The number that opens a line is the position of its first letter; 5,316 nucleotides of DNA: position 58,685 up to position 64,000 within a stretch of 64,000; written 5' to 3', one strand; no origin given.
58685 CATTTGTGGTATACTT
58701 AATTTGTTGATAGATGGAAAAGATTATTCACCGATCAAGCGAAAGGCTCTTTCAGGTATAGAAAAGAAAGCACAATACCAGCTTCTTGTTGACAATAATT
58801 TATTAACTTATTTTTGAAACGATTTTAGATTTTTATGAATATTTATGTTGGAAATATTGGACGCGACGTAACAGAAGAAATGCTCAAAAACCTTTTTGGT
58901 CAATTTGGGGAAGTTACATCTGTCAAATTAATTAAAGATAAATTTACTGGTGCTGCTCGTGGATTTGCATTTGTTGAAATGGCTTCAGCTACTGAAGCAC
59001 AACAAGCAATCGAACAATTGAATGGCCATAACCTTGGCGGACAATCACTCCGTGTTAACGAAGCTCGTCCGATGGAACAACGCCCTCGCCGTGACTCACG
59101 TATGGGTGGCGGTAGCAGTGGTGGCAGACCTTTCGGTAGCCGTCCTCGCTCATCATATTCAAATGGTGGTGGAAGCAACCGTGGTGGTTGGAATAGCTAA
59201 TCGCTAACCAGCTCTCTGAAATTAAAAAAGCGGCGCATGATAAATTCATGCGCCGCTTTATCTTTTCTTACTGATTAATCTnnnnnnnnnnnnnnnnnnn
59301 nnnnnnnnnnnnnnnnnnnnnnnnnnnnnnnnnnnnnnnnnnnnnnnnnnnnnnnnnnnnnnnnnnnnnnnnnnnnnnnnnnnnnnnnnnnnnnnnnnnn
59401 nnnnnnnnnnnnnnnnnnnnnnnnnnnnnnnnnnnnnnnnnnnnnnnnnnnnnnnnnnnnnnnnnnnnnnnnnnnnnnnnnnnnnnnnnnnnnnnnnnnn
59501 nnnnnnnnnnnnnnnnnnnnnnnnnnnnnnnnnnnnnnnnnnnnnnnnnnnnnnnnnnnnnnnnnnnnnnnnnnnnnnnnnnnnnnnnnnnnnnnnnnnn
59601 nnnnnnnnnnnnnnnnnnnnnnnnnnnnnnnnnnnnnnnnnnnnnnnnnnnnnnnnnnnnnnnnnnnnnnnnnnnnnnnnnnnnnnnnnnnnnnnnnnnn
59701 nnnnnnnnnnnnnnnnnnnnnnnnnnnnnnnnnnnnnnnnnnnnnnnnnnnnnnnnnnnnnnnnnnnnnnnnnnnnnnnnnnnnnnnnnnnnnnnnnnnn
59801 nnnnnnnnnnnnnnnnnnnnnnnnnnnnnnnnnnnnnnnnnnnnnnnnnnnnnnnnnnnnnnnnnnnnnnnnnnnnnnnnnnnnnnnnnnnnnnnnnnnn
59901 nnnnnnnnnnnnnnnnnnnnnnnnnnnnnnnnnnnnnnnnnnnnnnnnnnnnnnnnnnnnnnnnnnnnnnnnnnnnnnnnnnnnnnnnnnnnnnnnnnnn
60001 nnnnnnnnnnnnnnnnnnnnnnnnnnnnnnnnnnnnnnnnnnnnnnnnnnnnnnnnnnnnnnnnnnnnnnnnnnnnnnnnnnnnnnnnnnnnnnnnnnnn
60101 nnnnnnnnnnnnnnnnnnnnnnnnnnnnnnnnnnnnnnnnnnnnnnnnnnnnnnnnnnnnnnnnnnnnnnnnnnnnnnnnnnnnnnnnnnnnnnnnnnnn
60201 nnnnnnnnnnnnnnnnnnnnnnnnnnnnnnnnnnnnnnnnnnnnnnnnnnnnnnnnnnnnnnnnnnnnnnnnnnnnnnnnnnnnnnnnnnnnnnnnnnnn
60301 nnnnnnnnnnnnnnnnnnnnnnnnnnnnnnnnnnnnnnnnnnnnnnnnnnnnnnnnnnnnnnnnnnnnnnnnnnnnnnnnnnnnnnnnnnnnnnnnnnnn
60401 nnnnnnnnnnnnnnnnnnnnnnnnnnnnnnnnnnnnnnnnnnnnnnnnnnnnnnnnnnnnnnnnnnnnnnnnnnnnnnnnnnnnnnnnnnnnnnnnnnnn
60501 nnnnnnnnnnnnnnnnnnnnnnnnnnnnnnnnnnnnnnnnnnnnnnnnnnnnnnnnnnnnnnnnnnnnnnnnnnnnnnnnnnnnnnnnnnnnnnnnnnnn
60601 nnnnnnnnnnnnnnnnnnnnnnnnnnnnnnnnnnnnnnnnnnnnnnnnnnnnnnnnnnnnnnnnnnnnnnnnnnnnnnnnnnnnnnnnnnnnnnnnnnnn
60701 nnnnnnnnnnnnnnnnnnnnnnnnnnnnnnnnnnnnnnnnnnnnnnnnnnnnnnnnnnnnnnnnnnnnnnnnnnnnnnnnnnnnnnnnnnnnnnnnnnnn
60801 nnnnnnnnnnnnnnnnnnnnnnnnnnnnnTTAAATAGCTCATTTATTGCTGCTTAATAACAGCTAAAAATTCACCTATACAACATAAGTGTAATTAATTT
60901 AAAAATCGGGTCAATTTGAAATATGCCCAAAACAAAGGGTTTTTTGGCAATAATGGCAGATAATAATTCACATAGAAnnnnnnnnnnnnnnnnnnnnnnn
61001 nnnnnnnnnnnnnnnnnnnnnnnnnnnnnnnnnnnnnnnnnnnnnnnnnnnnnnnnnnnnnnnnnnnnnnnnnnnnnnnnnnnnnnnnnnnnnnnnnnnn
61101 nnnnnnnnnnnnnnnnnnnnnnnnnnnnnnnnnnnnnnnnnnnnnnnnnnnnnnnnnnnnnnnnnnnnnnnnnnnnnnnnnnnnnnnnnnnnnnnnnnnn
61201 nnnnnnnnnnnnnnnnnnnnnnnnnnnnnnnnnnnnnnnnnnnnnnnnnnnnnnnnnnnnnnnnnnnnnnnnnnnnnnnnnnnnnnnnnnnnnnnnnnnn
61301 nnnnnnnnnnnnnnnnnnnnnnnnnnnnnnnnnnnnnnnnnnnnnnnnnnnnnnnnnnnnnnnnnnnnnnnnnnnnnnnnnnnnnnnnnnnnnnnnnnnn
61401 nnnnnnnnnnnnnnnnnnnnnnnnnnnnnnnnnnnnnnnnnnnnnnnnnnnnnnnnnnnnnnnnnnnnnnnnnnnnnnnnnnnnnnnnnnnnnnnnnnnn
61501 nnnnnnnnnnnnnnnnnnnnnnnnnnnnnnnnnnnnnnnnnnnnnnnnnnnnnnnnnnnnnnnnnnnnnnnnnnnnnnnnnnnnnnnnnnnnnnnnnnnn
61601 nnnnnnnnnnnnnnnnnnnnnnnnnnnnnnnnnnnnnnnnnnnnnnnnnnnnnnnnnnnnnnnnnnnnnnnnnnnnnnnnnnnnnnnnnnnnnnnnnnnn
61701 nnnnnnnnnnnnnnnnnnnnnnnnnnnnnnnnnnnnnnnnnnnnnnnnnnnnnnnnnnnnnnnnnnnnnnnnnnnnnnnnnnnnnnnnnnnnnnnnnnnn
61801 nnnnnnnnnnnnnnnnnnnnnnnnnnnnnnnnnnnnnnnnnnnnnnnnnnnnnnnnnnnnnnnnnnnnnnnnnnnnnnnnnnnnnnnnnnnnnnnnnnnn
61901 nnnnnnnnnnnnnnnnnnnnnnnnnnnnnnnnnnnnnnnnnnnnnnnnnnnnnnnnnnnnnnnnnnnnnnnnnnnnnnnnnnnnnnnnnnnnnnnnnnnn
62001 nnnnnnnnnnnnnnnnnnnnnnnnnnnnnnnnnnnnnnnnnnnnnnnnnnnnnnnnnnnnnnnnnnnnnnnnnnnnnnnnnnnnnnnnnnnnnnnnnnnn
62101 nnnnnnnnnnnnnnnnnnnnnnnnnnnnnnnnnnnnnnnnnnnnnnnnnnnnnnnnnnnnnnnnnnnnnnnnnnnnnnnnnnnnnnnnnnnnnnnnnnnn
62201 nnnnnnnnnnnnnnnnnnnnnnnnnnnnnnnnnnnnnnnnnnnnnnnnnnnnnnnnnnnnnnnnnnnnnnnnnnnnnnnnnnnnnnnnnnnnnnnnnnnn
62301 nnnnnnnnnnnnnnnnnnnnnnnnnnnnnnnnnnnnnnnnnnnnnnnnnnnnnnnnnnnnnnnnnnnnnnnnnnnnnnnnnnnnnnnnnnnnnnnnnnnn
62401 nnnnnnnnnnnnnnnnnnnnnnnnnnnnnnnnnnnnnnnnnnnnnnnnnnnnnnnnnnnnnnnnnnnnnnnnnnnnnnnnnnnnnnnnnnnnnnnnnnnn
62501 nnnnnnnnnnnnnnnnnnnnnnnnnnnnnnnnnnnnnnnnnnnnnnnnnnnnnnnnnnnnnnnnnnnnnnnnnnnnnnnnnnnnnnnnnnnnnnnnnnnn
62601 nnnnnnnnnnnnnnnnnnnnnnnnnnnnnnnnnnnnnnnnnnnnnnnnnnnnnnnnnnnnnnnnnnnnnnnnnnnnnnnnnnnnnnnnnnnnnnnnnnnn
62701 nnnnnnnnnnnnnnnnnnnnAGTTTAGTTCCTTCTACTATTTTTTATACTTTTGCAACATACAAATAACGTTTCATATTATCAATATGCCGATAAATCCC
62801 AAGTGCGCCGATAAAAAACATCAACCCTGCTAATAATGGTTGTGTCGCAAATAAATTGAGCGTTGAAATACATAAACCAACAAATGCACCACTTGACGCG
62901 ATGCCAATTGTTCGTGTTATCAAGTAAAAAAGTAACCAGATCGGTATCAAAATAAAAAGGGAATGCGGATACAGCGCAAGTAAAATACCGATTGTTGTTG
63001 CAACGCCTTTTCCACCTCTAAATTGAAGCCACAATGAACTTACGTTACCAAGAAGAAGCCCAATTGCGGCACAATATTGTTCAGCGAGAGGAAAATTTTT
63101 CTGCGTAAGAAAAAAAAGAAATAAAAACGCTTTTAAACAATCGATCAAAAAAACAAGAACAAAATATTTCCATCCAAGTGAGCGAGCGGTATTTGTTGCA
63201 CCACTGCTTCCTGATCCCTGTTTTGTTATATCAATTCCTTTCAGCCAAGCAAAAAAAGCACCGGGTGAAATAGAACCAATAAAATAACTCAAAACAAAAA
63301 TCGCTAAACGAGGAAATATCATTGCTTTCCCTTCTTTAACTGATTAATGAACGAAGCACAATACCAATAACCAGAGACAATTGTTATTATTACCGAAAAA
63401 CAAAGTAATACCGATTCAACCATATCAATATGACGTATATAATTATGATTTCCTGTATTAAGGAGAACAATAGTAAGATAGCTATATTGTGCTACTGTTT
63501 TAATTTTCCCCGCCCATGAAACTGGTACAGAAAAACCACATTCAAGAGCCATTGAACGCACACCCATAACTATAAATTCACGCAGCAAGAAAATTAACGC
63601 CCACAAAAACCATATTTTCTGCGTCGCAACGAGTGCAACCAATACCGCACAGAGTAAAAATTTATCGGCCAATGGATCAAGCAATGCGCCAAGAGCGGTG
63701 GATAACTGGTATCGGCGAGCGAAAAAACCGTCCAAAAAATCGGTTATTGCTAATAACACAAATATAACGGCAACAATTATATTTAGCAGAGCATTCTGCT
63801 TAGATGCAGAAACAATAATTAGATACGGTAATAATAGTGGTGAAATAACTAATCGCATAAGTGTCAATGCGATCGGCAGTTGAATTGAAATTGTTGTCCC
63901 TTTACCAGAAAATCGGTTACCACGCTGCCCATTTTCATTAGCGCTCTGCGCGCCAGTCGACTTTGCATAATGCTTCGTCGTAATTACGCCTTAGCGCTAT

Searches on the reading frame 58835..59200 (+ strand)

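Call 11: search_protein_families(library=pfam, proteins=[window:58835-59200:+], max_evalue=0.001)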
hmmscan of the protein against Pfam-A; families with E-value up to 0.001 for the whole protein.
window:58835-59200:+ (121 aa): 2 families
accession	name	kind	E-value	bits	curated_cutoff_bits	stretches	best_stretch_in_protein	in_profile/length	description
PF00076.28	RRM_1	-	6.1e-24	84.1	20.7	1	3-72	1-69/70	RNA recognition motif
PF13893.12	RRM_5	-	1.1e-10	41.6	27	1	11-75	38-97/125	RNA recognition motif. (a.k.a. RRM, RBD, or RNP domain)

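Call 65: search_protein_families(library=ncbifam, proteins=[window:58835-59200:+], max_evalue=0.01)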
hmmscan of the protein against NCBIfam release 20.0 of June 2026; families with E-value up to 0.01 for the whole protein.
window:58835-59200:+ (121 aa): 9 families
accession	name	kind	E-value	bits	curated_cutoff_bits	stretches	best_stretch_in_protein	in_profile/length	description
NF058537.1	Rbp_regulator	equivalog_domain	8.9e-29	99.6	100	1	2-79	1-78/79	RNA-binding regulator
TIGR01622.1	SF-CC1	subfamily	4.5e-21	75.4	231.65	1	2-80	221-299/500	splicing factor, CC1-like family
TIGR01628.1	PABP-1234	subfamily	1.2e-18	67.7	497.1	1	2-85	287-369/595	polyadenylate binding protein, human types 1, 2, 3, 4 family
TIGR01661.1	ELAV_HUD_SF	subfamily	1.5e-17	64.2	279.1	1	3-75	272-343/351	ELAV/HuD family splicing factor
TIGR01642.1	U2AF_lg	subfamily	2.6e-17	62.5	310.3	1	3-82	299-378/510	U2 snRNP auxilliary factor, large subunit, splicing factor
TIGR01659.1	sex-lethal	subfamily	5.1e-14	52.6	486.2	1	2-70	195-265/346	sex-lethal family splicing factor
TIGR01645.1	half-pint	subfamily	4.5e-13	48.8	443.95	1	5-80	110-184/607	poly-U binding splicing factor, half-pint family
TIGR01648.1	hnRNP-R-Q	subfamily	2.2e-11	43.3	317.85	1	3-70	61-297/577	hnRNP-R, Q splicing factor family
TIGR01649.1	hnRNP-L_PTB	subfamily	2.3e-10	40.1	287.4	1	11-112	310-404/493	hnRNP-L/PTB/hephaestus splicing factor family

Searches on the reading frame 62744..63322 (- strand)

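Call 11: search_protein_families(library=pfam, proteins=[window:62744-63322:-], max_evalue=0.001)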
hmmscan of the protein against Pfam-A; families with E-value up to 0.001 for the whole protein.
window:62744-63322:- (192 aa): 1 family
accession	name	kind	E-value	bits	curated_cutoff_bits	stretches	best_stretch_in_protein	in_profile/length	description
PF02660.20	G3P_acyltransf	-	2.9e-37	128.7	24.1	1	11-185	1-163/164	Glycerol-3-phosphate acyltransferase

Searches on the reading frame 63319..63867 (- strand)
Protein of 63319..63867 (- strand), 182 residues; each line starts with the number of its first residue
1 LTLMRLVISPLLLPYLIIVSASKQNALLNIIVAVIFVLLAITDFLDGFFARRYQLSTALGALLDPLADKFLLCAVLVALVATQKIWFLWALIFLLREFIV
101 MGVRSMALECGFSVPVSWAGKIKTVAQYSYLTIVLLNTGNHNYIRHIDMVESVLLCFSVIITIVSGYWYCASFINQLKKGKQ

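Call 11: search_protein_families(library=pfam, proteins=[window:63319-63867:-], max_evalue=0.001)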
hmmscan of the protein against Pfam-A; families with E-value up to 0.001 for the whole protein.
window:63319-63867:- (182 aa): 1 family
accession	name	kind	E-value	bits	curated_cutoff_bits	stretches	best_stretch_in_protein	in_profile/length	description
PF01066.26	CDP-OH_P_transf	-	2.8e-30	106.2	22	1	1-163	7-151/152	CDP-alcohol phosphatidyltransferase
